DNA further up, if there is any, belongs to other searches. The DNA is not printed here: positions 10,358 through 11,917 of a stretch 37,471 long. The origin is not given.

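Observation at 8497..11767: Uncharacterised three-gene operon: TusA-like/diiron fusion, ACAD-fold flavoprotein without catalytic Glu, and a cytoplasmic PBP-fold protein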

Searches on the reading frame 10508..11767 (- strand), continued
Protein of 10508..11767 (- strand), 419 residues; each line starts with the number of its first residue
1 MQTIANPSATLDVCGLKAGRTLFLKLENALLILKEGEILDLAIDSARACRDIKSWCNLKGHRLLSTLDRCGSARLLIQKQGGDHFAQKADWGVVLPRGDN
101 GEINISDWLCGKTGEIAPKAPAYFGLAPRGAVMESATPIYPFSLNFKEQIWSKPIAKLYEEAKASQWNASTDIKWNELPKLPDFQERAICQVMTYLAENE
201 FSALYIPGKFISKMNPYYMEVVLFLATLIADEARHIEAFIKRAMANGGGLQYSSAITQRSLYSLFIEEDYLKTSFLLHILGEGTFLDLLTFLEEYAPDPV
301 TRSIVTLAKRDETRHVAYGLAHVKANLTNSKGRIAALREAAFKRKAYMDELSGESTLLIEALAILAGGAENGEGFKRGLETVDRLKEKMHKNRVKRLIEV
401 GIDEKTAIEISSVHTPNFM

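Call 66: search_protein_families(library=ncbifam, proteins=[L001:6939-7844:-, L007:12329-13195:+, L020:4003-4929:-, L048:1769-2713:-, L083:12389-13273:+, L084:6742-7650:+, L022:4416-5318:+, L056:1725-2642:-], max_evalue=1e-20)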
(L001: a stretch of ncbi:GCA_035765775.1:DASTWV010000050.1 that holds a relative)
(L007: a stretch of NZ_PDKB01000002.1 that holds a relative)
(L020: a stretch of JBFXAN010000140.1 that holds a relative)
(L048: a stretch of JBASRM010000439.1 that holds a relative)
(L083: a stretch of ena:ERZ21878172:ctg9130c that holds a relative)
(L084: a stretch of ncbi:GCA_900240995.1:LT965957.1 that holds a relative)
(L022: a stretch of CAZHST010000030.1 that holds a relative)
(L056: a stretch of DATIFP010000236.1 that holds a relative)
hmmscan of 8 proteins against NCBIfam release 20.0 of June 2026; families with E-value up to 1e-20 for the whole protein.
L001:6939-7844:- (301 aa): 19 families
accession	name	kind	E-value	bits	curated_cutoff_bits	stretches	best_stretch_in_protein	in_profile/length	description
NF040786.1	LysR_Sec_metab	equivalog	4.1e-74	249.3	250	1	1-291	1-294/298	selenium metabolism-associated LysR family transcriptional regulator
TIGR03339.1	phn_lysR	subfamily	1.4e-49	168.9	341.1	1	5-286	1-274/279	aminoethylphosphonate catabolism associated LysR family transcriptional regulator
NF040889.1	trans_reg_YeiE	equivalog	1.2e-40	139.5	480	1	4-286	6-281/288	DNA-binding transcriptional regulator YeiE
NF045990.1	TransRegCbbRRhodb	equivalog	3.5e-37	128.1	450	1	5-295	10-300/304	LysR family regulator CbbR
NF008095.0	PRK10837.1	subfamily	2e-36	125.7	281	1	4-288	6-283/290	LysR family transcriptional regulator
NF008722.0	PRK11716.1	equivalog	1.3e-31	109.8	246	1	1-249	1-247/293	HTH-type transcriptional activator IlvY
NF053705.1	TransRegGltCGpos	equivalog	3.1e-31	108.7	350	1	1-291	1-289/300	glutamate biosynthesis transcriptional regulator GltC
NF045775.1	acetoin_reg_AlsR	exception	5.1e-31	108.2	430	1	1-244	1-243/290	acetoin biosynthesis transcriptional regulator AlsR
NF047520.1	trans_act_CidR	equivalog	5.9e-30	104.4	415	1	1-196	1-196/292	cidABC operon transcriptional activator CidR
NF008416.0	PRK11242.1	equivalog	7.3e-28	97.7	277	1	5-197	5-198/300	transcriptional regulator CynR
TIGR02424.1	TF_pcaQ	equivalog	2.6e-26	92.2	303.8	1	6-225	8-228/300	pca operon transcription factor PcaQ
NF041036.1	decaheme_TF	subfamily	2.9e-25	89.3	210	1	1-287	1-288/301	multiheme cytochrome-associated LysR family transcriptional regulator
NF009327.0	PRK12684.1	subfamily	4.1e-24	85.4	402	1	1-251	1-251/313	CysB family HTH-type transcriptional regulator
NF008239.0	PRK11013.1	equivalog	4.1e-24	85.2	288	1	5-254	8-255/309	LysR family transcriptional regulator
NF007439.0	PRK09986.1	equivalog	3.1e-23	82.6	290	1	6-244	12-250/296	LysR family transcriptional regulator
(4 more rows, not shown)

L007:12329-13195:+ (288 aa): 11 families
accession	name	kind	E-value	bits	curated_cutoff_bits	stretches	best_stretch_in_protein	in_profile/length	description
NF040889.1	trans_reg_YeiE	equivalog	1.1e-57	195.5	480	1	1-282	3-284/288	DNA-binding transcriptional regulator YeiE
NF008095.0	PRK10837.1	subfamily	4.1e-54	183.8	281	1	1-284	3-286/290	LysR family transcriptional regulator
NF040786.1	LysR_Sec_metab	equivalog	4.3e-50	170.4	250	1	1-287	1-297/298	selenium metabolism-associated LysR family transcriptional regulator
TIGR03339.1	phn_lysR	subfamily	2.1e-26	92.8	341.1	1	6-281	2-276/279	aminoethylphosphonate catabolism associated LysR family transcriptional regulator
NF053705.1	TransRegGltCGpos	equivalog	4.4e-26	91.8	350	1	1-288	1-293/300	glutamate biosynthesis transcriptional regulator GltC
NF045990.1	TransRegCbbRRhodb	equivalog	4.1e-23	81.9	450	1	1-285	6-297/304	LysR family regulator CbbR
NF041036.1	decaheme_TF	subfamily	4.5e-23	82.2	210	1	11-286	11-294/301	multiheme cytochrome-associated LysR family transcriptional regulator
NF008416.0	PRK11242.1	equivalog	5.1e-23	81.8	277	1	1-284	1-287/300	transcriptional regulator CynR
NF047520.1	trans_act_CidR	equivalog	6.3e-23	81.4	415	1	1-286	1-290/292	cidABC operon transcriptional activator CidR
NF008352.0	PRK11139.1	subfamily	3.4e-22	78.9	288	1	18-286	23-290/305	transcriptional regulator GcvA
NF008722.0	PRK11716.1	equivalog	9.9e-21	74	246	0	1-185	1-188/293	HTH-type transcriptional activator IlvY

L020:4003-4929:- (308 aa): 21 families
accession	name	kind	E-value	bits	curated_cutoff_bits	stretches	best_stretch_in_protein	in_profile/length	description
NF040786.1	LysR_Sec_metab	equivalog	3e-68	230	250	1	2-294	1-296/298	selenium metabolism-associated LysR family transcriptional regulator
TIGR03339.1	phn_lysR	subfamily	1.6e-49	168.7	341.1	1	6-290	1-277/279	aminoethylphosphonate catabolism associated LysR family transcriptional regulator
NF045990.1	TransRegCbbRRhodb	equivalog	1.2e-37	129.6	450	1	3-295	7-299/304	LysR family regulator CbbR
NF040889.1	trans_reg_YeiE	equivalog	7e-36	123.9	480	1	3-290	4-284/288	DNA-binding transcriptional regulator YeiE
NF008095.0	PRK10837.1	subfamily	4.3e-32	111.5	281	1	3-294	4-288/290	LysR family transcriptional regulator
NF052633.1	LysR_TF_PsrA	exception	2e-31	109.1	540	1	2-295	5-295/297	L-proline-binding transcription factor PsrA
NF008722.0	PRK11716.1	equivalog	4.8e-29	101.3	246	1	2-290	1-288/293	HTH-type transcriptional activator IlvY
NF047520.1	trans_act_CidR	equivalog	8.6e-29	100.6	415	1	2-294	1-290/292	cidABC operon transcriptional activator CidR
NF045775.1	acetoin_reg_AlsR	exception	1.2e-28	100.5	430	1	2-249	1-247/290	acetoin biosynthesis transcriptional regulator AlsR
NF008416.0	PRK11242.1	equivalog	1.6e-28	99.9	277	1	2-299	1-294/300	transcriptional regulator CynR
NF053705.1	TransRegGltCGpos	equivalog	3.3e-28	98.8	350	1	2-294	1-291/300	glutamate biosynthesis transcriptional regulator GltC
NF009327.0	PRK12684.1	subfamily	1.5e-25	90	402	1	2-265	1-264/313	CysB family HTH-type transcriptional regulator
TIGR02424.1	TF_pcaQ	equivalog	3.8e-25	88.4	303.8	1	4-215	5-218/300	pca operon transcription factor PcaQ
NF007439.0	PRK09986.1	equivalog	2.5e-23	82.9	290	1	2-244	7-249/296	LysR family transcriptional regulator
NF009325.0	PRK12680.1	equivalog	3.7e-23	82.3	482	1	2-252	1-252/327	LysR family transcriptional regulator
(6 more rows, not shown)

L048:1769-2713:- (314 aa): 28 families (the best 25 are shown)
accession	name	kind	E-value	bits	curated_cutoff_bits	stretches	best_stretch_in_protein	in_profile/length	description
NF040786.1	LysR_Sec_metab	equivalog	5e-58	196.5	250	1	10-299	1-296/298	selenium metabolism-associated LysR family transcriptional regulator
NF047520.1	trans_act_CidR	equivalog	4e-50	170.6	415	1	10-299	1-290/292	cidABC operon transcriptional activator CidR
TIGR03339.1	phn_lysR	subfamily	3.2e-44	151.3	341.1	1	14-297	1-279/279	aminoethylphosphonate catabolism associated LysR family transcriptional regulator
NF008416.0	PRK11242.1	equivalog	3.7e-44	151.2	277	1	12-301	3-291/300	transcriptional regulator CynR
NF053705.1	TransRegGltCGpos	equivalog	7.2e-39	133.8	350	1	10-296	1-288/300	glutamate biosynthesis transcriptional regulator GltC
NF045990.1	TransRegCbbRRhodb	equivalog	2.6e-35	121.9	450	1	9-295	5-294/304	LysR family regulator CbbR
NF040889.1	trans_reg_YeiE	equivalog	3e-34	118.6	480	1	11-297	4-286/288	DNA-binding transcriptional regulator YeiE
NF045775.1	acetoin_reg_AlsR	exception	1.3e-33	116.7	430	1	10-285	1-277/290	acetoin biosynthesis transcriptional regulator AlsR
NF047711.1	PutUtilRegPtrR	equivalog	8.2e-33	113.7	400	1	10-292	1-277/283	putrescine utilization regulator PtrR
NF008095.0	PRK10837.1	subfamily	1.3e-32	113.3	281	1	11-298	4-287/290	LysR family transcriptional regulator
NF009327.0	PRK12684.1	subfamily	4e-31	108.4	402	1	10-294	1-288/313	CysB family HTH-type transcriptional regulator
NF007385.0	PRK09906.1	equivalog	3.1e-29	102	356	1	10-299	1-289/296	DNA-binding transcriptional regulator HcaR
TIGR02424.1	TF_pcaQ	equivalog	4.6e-29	101.3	303.8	1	14-298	7-295/300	pca operon transcription factor PcaQ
NF009326.0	PRK12681.1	equivalog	7.9e-28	97.8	436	1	10-289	1-283/324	HTH-type transcriptional regulator CysB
NF008352.0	PRK11139.1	subfamily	1.4e-27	96.6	288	1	14-294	10-285/305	transcriptional regulator GcvA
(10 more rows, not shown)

L083:12389-13273:+ (294 aa): 11 families
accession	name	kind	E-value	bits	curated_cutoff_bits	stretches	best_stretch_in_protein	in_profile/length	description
NF040889.1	trans_reg_YeiE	equivalog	3.7e-59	200.3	480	1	1-276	3-278/288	DNA-binding transcriptional regulator YeiE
NF008095.0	PRK10837.1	subfamily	3.4e-56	190.6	281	1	1-282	3-284/290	LysR family transcriptional regulator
NF040786.1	LysR_Sec_metab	equivalog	1.2e-51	175.6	250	1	1-287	1-297/298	selenium metabolism-associated LysR family transcriptional regulator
TIGR03339.1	phn_lysR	subfamily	1.7e-26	93.1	341.1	1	6-282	2-277/279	aminoethylphosphonate catabolism associated LysR family transcriptional regulator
NF047520.1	trans_act_CidR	equivalog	7.7e-25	87.7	415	1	1-287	1-291/292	cidABC operon transcriptional activator CidR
NF041036.1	decaheme_TF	subfamily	1.1e-24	87.5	210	1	6-289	6-297/301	multiheme cytochrome-associated LysR family transcriptional regulator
NF053705.1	TransRegGltCGpos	equivalog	1.6e-24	86.7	350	1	1-290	1-295/300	glutamate biosynthesis transcriptional regulator GltC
NF008416.0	PRK11242.1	equivalog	8.6e-24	84.4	277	1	1-286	1-289/300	transcriptional regulator CynR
NF045990.1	TransRegCbbRRhodb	equivalog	1.6e-23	83.2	450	1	1-284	6-296/304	LysR family regulator CbbR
NF008352.0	PRK11139.1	subfamily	1.1e-22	80.5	288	1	19-290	24-294/305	transcriptional regulator GcvA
NF008722.0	PRK11716.1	equivalog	3.2e-21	75.6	246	1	1-175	1-178/293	HTH-type transcriptional activator IlvY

L084:6742-7650:+ (302 aa): 20 families
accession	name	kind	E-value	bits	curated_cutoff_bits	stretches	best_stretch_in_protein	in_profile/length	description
NF040786.1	LysR_Sec_metab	equivalog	6.5e-50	169.8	250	1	7-294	4-295/298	selenium metabolism-associated LysR family transcriptional regulator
NF040889.1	trans_reg_YeiE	equivalog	2.8e-33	115.4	480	1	5-292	4-285/288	DNA-binding transcriptional regulator YeiE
TIGR02424.1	TF_pcaQ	equivalog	5.9e-32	110.8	303.8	1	8-295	7-296/300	pca operon transcription factor PcaQ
NF047520.1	trans_act_CidR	equivalog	9.5e-32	110.3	415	1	6-294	3-289/292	cidABC operon transcriptional activator CidR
NF008095.0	PRK10837.1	subfamily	1e-29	103.7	281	1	5-293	4-286/290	LysR family transcriptional regulator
NF053705.1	TransRegGltCGpos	equivalog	4.4e-28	98.4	350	1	8-294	5-290/300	glutamate biosynthesis transcriptional regulator GltC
TIGR03339.1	phn_lysR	subfamily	4.7e-28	98.2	341.1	1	9-264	2-250/279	aminoethylphosphonate catabolism associated LysR family transcriptional regulator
NF008352.0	PRK11139.1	subfamily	1e-26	93.8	288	1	8-262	10-257/305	transcriptional regulator GcvA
NF007385.0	PRK09906.1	equivalog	1.9e-25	89.6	356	1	7-277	4-272/296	DNA-binding transcriptional regulator HcaR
NF045990.1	TransRegCbbRRhodb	equivalog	2.6e-25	89.1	450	1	5-263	7-266/304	LysR family regulator CbbR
NF045775.1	acetoin_reg_AlsR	exception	3.7e-25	89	430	1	6-246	3-244/290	acetoin biosynthesis transcriptional regulator AlsR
NF008416.0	PRK11242.1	equivalog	3.5e-24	85.6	277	1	8-253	5-249/300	transcriptional regulator CynR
NF007439.0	PRK09986.1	equivalog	5.9e-24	84.9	290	1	7-246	10-251/296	LysR family transcriptional regulator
NF040888.1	trans_reg_YafC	equivalog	6.8e-23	81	470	1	4-295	3-291/293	DNA-binding transcriptional regulator YafC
NF052633.1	LysR_TF_PsrA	exception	9.7e-23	80.5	540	1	8-264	9-263/297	L-proline-binding transcription factor PsrA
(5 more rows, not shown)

L022:4416-5318:+ (300 aa): 22 families
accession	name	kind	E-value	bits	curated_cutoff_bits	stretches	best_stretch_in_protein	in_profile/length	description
NF040786.1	LysR_Sec_metab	equivalog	9.1e-91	303.9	250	1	1-294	1-296/298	selenium metabolism-associated LysR family transcriptional regulator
NF040889.1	trans_reg_YeiE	equivalog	2.6e-58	197.6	480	1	3-291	5-285/288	DNA-binding transcriptional regulator YeiE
NF008095.0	PRK10837.1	subfamily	1.1e-52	179.1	281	1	3-292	5-286/290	LysR family transcriptional regulator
TIGR03339.1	phn_lysR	subfamily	1.1e-50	172.4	341.1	1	6-290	2-277/279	aminoethylphosphonate catabolism associated LysR family transcriptional regulator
NF045990.1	TransRegCbbRRhodb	equivalog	2.9e-44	151.3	450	1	3-295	8-299/304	LysR family regulator CbbR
NF047520.1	trans_act_CidR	equivalog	1.5e-40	139.2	415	1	1-293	1-289/292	cidABC operon transcriptional activator CidR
NF053705.1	TransRegGltCGpos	equivalog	3.9e-39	134.7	350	1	1-293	1-290/300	glutamate biosynthesis transcriptional regulator GltC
NF008416.0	PRK11242.1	equivalog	2.2e-35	122.4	277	1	1-295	1-290/300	transcriptional regulator CynR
NF008722.0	PRK11716.1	equivalog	6.2e-35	120.6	246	1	1-292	1-290/293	HTH-type transcriptional activator IlvY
NF041036.1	decaheme_TF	subfamily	7.6e-32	111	210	1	1-293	1-293/301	multiheme cytochrome-associated LysR family transcriptional regulator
NF045775.1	acetoin_reg_AlsR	exception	3.6e-28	98.9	430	1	1-291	1-287/290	acetoin biosynthesis transcriptional regulator AlsR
TIGR02424.1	TF_pcaQ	equivalog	8.9e-28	97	303.8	1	3-263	5-265/300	pca operon transcription factor PcaQ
NF008410.0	PRK11233.1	equivalog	2.1e-27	96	309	1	1-293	1-288/305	nitrogen assimilation transcriptional regulator NAC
NF008361.0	PRK11151.1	equivalog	1.6e-26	93.3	329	1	1-262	1-259/305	DNA-binding transcriptional regulator OxyR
NF009327.0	PRK12684.1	subfamily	4.4e-26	91.8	402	1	17-250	18-250/313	CysB family HTH-type transcriptional regulator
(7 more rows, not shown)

L056:1725-2642:- (305 aa): 28 families (the best 25 are shown)
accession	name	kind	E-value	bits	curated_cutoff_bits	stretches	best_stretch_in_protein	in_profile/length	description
NF040786.1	LysR_Sec_metab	equivalog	2.3e-59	200.8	250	1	1-289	1-295/298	selenium metabolism-associated LysR family transcriptional regulator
NF047520.1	trans_act_CidR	equivalog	1.2e-50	172.4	415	1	1-289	1-289/292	cidABC operon transcriptional activator CidR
NF008416.0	PRK11242.1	equivalog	1.6e-45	155.8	277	1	3-294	3-293/300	transcriptional regulator CynR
TIGR03339.1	phn_lysR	subfamily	6.8e-44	150.2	341.1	1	5-288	1-279/279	aminoethylphosphonate catabolism associated LysR family transcriptional regulator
NF053705.1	TransRegGltCGpos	equivalog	9.5e-40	136.7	350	1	1-288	1-289/300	glutamate biosynthesis transcriptional regulator GltC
NF040889.1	trans_reg_YeiE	equivalog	6.4e-35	120.8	480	1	3-288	5-286/288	DNA-binding transcriptional regulator YeiE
NF045990.1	TransRegCbbRRhodb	equivalog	1.3e-34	119.6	450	1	3-287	8-295/304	LysR family regulator CbbR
NF047711.1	PutUtilRegPtrR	equivalog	3.8e-34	118.1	400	1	1-286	1-280/283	putrescine utilization regulator PtrR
NF045775.1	acetoin_reg_AlsR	exception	1.6e-33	116.4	430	1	1-287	1-287/290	acetoin biosynthesis transcriptional regulator AlsR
NF008095.0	PRK10837.1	subfamily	3.5e-33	115.1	281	1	3-288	5-286/290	LysR family transcriptional regulator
NF009327.0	PRK12684.1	subfamily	6.2e-32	111.1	402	1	1-287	1-290/313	CysB family HTH-type transcriptional regulator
TIGR02424.1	TF_pcaQ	equivalog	2e-30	105.8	303.8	1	5-291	7-297/300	pca operon transcription factor PcaQ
NF007385.0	PRK09906.1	equivalog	2.1e-29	102.6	356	1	1-289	1-288/296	DNA-binding transcriptional regulator HcaR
NF009326.0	PRK12681.1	equivalog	1.5e-27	96.9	436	1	1-286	1-289/324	HTH-type transcriptional regulator CysB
NF008722.0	PRK11716.1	equivalog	1.9e-27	96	246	1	1-289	1-291/293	HTH-type transcriptional activator IlvY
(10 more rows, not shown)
